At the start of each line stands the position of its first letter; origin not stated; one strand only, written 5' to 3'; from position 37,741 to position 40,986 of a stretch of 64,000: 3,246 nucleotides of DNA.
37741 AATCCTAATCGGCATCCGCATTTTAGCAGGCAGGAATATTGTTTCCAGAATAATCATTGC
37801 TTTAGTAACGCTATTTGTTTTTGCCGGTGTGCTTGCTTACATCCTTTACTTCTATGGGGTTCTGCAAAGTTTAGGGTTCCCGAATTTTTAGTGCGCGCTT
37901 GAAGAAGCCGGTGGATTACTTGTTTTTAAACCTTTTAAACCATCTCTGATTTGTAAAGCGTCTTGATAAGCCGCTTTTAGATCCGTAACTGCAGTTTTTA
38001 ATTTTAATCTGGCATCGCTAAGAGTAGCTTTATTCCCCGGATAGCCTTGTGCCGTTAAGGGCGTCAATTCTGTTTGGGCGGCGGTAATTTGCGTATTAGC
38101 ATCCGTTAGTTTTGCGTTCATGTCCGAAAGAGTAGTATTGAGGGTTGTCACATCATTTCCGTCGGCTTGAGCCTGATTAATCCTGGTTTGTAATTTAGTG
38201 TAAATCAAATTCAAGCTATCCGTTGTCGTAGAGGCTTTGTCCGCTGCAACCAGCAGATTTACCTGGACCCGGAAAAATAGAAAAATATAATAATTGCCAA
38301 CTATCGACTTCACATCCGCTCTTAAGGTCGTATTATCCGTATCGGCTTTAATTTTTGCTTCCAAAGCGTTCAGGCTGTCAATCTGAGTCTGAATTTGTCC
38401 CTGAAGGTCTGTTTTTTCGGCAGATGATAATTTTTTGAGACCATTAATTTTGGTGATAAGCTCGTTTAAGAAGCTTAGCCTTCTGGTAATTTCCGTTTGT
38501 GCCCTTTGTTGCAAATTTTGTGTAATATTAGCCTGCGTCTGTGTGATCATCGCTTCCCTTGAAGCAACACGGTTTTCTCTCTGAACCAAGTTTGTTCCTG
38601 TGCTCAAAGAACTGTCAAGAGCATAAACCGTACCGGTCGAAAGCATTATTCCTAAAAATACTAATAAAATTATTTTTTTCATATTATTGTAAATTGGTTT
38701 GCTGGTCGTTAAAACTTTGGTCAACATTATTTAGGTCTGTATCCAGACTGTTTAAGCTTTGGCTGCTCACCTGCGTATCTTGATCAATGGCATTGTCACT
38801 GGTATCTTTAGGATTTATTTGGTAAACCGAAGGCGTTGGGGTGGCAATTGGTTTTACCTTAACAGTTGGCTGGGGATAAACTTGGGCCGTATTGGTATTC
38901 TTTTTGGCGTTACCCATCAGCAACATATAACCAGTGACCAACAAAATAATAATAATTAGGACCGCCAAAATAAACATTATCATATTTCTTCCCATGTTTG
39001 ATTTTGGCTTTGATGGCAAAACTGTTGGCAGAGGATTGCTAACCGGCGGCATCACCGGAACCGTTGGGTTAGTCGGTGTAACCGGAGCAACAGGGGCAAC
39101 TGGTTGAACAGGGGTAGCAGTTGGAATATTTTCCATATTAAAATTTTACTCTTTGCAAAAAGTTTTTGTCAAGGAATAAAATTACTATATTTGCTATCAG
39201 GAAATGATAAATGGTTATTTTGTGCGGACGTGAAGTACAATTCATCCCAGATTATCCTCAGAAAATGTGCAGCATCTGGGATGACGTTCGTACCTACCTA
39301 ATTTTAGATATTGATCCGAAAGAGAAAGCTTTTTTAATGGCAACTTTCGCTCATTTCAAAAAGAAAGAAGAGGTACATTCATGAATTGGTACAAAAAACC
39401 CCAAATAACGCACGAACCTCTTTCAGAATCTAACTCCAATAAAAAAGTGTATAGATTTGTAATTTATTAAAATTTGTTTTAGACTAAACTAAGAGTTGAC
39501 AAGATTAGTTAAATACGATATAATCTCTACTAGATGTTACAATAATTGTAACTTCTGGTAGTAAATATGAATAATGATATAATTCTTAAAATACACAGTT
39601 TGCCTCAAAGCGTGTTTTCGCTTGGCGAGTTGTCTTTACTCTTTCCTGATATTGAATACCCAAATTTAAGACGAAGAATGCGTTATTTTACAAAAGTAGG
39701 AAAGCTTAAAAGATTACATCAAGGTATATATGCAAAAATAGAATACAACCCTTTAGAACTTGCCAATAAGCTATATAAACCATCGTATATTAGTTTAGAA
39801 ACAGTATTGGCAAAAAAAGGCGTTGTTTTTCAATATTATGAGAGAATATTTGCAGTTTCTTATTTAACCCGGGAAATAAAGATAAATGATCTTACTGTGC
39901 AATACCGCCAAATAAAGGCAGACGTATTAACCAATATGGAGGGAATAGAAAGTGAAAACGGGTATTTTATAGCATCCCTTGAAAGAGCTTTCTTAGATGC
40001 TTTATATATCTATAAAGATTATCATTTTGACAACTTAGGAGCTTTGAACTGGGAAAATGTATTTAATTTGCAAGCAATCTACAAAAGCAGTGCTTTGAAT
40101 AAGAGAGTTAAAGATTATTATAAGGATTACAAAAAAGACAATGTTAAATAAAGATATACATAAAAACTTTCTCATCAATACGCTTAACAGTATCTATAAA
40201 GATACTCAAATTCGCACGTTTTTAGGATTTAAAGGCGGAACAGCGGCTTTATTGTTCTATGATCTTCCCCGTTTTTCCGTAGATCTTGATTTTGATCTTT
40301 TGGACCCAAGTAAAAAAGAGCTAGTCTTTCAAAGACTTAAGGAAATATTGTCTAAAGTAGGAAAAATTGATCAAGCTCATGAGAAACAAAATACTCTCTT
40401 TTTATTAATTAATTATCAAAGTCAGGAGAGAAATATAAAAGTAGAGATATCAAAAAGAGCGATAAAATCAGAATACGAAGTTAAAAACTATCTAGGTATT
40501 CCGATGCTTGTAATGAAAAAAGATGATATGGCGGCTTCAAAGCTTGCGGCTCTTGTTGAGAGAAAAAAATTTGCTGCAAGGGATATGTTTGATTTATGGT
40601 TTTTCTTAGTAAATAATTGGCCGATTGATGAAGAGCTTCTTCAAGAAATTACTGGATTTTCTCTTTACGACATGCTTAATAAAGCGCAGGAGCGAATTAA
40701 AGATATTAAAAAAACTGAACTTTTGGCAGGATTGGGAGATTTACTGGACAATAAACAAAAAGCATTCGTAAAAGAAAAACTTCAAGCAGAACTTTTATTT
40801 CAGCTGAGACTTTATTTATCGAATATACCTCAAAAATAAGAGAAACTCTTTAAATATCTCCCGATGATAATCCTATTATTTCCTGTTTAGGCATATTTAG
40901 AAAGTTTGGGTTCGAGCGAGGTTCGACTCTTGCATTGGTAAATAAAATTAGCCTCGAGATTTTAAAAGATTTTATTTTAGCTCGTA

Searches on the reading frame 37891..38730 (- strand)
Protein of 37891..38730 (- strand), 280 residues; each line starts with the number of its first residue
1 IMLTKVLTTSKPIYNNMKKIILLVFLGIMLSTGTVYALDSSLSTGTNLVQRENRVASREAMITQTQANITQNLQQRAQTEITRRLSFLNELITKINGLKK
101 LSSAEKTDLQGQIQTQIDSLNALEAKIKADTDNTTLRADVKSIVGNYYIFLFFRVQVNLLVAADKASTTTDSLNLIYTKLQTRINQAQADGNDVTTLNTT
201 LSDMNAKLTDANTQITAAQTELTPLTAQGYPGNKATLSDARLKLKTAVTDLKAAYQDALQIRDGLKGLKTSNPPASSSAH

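Call 34: search_protein_families(library=pfam, proteins=[window:37891-38730:-], max_evalue=0.01)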
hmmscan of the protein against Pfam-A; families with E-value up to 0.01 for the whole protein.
window:37891-38730:- (280 aa): 3 families
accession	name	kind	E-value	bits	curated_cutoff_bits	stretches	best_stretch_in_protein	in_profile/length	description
PF05531.17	NPV_P10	-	0.00054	20.8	29.8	1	178-223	21-66/75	Nucleopolyhedrovirus P10 protein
PF00261.25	Tropomyosin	-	0.0027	17.6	38.6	0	162-226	172-236/242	Tropomyosin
PF06810.17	Phage_scaffold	-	0.0029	18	35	1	184-257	20-92/170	Phage capsid assembly scaffolding protein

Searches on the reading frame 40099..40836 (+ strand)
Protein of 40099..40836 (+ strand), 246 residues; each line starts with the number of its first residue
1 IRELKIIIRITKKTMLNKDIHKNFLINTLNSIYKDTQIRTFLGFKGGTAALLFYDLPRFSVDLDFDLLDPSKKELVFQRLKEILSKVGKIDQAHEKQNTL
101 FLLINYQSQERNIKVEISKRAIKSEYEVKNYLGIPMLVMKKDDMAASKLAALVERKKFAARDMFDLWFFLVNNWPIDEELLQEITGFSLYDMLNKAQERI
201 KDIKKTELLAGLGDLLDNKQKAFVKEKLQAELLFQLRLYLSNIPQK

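Call 34: search_protein_families(library=pfam, proteins=[window:40099-40836:+], max_evalue=0.01)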
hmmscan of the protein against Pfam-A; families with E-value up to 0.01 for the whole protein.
window:40099-40836:+ (246 aa): 1 family
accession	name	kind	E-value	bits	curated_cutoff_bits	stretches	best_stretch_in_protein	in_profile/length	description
PF08843.17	AbiEii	-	4e-19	69.9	22.5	1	44-183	17-184/238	Nucleotidyl transferase AbiEii toxin, Type IV TA system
